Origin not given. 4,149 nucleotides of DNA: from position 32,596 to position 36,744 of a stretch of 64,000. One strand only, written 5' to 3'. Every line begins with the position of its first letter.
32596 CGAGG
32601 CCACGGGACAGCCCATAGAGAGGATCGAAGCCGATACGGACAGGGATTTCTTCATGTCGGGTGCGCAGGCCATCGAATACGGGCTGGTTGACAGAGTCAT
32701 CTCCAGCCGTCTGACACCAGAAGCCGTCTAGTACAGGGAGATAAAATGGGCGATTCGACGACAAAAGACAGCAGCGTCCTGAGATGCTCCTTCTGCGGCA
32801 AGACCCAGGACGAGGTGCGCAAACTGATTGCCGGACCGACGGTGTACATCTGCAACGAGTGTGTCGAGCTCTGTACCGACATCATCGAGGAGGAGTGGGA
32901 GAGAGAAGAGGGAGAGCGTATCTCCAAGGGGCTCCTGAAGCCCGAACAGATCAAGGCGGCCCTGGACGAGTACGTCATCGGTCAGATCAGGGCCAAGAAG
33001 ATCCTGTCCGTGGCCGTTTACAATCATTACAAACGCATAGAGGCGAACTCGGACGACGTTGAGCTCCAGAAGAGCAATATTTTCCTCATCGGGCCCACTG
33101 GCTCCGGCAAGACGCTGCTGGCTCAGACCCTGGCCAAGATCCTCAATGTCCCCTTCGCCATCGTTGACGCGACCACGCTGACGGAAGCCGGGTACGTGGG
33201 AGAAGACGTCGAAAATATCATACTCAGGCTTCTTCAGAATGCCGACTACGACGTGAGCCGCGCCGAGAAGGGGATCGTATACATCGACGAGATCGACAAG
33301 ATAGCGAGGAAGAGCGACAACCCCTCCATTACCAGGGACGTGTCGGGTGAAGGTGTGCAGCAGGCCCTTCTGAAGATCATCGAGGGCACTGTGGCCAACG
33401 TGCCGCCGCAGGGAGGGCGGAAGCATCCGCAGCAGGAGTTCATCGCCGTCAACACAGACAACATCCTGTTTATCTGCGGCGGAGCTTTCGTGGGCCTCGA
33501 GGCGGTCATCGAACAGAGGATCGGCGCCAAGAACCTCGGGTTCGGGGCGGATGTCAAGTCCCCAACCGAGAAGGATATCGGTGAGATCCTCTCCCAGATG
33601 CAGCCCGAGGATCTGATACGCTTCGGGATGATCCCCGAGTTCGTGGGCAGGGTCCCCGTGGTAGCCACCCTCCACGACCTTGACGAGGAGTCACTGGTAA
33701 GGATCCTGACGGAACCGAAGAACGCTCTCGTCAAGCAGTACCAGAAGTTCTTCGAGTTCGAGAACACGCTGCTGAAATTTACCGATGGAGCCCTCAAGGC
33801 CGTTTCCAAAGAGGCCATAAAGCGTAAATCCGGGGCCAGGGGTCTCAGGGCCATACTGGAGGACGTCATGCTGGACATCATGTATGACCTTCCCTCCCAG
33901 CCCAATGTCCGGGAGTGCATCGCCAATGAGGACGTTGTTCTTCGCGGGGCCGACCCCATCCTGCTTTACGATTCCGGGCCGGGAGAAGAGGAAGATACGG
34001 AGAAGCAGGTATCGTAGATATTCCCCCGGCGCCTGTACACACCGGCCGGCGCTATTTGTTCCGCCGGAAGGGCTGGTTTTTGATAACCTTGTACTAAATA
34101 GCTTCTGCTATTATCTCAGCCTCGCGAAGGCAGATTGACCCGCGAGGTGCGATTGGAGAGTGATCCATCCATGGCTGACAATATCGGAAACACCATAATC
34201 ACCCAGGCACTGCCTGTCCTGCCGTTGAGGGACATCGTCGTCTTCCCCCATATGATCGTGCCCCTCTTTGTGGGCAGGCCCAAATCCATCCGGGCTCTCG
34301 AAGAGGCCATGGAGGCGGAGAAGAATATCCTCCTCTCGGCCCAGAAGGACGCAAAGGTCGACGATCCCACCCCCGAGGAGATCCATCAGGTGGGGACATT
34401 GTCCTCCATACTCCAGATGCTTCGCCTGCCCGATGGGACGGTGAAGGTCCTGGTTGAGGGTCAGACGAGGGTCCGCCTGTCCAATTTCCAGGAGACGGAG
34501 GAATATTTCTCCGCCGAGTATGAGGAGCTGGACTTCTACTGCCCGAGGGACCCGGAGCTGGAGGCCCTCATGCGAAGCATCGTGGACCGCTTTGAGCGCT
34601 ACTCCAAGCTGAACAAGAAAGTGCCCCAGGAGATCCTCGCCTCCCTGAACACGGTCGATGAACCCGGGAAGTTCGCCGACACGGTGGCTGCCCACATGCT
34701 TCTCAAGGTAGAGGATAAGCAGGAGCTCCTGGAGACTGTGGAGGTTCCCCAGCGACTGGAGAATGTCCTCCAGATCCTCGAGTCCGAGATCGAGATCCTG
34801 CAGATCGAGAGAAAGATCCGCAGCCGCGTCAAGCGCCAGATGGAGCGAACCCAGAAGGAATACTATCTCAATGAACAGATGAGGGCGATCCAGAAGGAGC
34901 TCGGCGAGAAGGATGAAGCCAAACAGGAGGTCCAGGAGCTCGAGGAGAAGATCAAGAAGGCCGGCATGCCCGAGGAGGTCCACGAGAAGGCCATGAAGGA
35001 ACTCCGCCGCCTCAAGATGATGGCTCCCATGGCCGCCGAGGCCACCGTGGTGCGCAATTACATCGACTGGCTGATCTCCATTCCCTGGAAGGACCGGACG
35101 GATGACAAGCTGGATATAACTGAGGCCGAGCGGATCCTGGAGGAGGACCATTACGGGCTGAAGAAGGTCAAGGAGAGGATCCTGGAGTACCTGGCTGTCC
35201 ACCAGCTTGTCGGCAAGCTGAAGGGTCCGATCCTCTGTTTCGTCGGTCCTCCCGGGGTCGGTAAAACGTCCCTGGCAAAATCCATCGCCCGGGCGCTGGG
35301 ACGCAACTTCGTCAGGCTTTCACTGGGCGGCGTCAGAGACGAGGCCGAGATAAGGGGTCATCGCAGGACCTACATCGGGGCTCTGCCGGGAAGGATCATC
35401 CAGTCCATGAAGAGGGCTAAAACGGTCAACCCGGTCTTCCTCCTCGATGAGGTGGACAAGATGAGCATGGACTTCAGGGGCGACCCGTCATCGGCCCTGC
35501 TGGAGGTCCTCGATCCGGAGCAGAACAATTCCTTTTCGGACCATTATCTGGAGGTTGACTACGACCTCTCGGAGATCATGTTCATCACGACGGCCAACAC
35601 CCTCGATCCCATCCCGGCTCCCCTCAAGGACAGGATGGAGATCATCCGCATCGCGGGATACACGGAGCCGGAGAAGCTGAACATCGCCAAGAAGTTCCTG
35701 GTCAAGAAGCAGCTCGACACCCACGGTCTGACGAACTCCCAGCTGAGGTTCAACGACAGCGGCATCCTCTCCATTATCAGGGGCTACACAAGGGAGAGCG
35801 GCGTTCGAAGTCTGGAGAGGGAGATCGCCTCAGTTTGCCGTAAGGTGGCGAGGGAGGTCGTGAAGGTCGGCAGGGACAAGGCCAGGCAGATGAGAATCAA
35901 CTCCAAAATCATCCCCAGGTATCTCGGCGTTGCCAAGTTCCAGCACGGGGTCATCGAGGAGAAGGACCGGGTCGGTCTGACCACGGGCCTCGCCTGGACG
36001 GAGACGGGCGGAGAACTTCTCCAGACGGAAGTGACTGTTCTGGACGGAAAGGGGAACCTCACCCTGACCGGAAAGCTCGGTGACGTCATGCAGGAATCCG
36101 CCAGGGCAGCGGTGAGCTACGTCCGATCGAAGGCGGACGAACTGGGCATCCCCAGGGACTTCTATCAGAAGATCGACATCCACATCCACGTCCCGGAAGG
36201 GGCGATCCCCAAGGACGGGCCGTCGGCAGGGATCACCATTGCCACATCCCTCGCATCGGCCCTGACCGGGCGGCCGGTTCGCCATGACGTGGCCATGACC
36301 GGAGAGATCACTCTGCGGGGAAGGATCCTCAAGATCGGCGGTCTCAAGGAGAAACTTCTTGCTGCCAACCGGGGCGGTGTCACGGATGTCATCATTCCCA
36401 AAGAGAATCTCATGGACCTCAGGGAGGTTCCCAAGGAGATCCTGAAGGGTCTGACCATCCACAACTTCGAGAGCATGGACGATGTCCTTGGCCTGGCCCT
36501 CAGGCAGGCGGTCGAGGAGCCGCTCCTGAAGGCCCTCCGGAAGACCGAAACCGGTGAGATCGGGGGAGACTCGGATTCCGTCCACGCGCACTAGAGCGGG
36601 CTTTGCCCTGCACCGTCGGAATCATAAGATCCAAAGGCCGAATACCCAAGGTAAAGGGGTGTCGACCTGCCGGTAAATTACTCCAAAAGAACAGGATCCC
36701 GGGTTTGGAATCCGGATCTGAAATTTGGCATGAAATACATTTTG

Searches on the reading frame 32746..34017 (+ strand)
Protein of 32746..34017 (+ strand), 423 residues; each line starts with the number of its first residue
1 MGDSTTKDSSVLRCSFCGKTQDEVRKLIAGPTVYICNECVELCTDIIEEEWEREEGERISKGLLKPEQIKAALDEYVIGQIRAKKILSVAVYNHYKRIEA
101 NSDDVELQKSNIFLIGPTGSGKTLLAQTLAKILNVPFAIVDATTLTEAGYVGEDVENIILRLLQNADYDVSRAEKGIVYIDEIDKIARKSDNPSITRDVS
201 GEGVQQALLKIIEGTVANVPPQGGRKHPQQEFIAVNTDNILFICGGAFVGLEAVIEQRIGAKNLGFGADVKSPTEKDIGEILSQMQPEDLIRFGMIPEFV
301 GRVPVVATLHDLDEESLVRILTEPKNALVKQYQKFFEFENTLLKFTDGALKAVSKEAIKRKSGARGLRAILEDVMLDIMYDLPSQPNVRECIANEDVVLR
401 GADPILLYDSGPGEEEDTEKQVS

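Call 57: search_protein_families(library=pfam, proteins=[window:32746-34017:+], max_evalue=0.0001)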
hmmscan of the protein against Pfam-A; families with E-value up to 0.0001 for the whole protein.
window:32746-34017:+ (423 aa): 7 families
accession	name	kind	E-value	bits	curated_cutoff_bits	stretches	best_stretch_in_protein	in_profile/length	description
PF07724.20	AAA_2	-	6.2e-34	117.9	27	1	108-305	2-165/166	AAA domain (Cdc48 subfamily)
PF06689.19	zf-C4_ClpX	-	1.5e-20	73.3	27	1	13-49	2-39/39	ClpX C4-type zinc finger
PF00004.35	AAA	-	9.1e-16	58.9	21.2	1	112-227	1-99/131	ATPase family associated with various cellular activities (AAA)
PF10431.15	ClpB_D2-small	-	5.3e-10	39.6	21.9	1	312-389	1-74/81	C-terminal, D2-small domain, of ClpB protein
PF07728.20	AAA_5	-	2.3e-07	31.4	22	1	111-188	1-80/139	AAA domain (dynein-related subfamily)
PF01078.27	Mg_chelatase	-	3.6e-06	27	20.3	0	110-134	23-47/207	Magnesium chelatase, subunit ChlI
PF13401.12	AAA_22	-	3.5e-05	24.6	27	0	108-160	4-59/130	AAA domain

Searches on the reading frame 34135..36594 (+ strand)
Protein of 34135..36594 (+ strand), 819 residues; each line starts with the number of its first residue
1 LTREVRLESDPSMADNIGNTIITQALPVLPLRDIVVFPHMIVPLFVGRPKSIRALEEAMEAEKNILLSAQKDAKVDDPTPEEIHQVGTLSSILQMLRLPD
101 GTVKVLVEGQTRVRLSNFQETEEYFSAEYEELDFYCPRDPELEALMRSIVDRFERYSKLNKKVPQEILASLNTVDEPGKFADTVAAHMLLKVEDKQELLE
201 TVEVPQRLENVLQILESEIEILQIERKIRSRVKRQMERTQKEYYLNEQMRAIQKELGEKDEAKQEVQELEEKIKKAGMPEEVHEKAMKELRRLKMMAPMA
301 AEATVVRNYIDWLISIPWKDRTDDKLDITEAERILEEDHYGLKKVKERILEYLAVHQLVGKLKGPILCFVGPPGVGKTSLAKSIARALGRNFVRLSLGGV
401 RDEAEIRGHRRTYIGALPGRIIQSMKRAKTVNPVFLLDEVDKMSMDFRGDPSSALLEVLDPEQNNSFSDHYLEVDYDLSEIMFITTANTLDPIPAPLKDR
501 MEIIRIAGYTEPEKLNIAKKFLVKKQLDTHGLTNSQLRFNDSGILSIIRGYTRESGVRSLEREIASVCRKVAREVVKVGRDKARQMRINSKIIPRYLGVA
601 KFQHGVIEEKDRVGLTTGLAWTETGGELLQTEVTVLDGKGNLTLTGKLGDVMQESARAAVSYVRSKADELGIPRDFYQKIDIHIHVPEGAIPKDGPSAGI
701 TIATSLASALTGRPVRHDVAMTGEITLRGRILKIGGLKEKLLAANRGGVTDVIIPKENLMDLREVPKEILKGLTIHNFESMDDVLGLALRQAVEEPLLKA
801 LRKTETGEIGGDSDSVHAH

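Call 57: search_protein_families(library=pfam, proteins=[window:34135-36594:+], max_evalue=0.0001)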
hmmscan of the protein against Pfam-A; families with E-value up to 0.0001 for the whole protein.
window:34135-36594:+ (819 aa): 8 families
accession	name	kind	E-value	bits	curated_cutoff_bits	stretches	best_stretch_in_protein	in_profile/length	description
PF05362.19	Lon_C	-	1.6e-89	299.4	21.1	1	588-790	2-204/205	Lon protease (S16) C-terminal proteolytic domain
PF02190.22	LON_substr_bdg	-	5.2e-58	196.7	28.7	1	26-216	2-199/200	ATP-dependent protease La (LON) substrate-binding domain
PF00004.35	AAA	-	9.5e-26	91.2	21.2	1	367-505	1-127/131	ATPase family associated with various cellular activities (AAA)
PF22667.2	Lon_lid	-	1.5e-22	79.5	27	1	529-579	2-52/57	Lon protease AAA+ ATPase lid domain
PF07728.20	AAA_5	-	2.6e-08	34.4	22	1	367-501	2-139/139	AAA domain (dynein-related subfamily)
PF13541.12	ChlI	-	6.1e-08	33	27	1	632-758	2-121/121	Subunit ChlI of Mg-chelatase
PF07724.20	AAA_2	-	2.1e-05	25.1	27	0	368-489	7-125/166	AAA domain (Cdc48 subfamily)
PF13401.12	AAA_22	-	5.5e-05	23.9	27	0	366-446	7-99/130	AAA domain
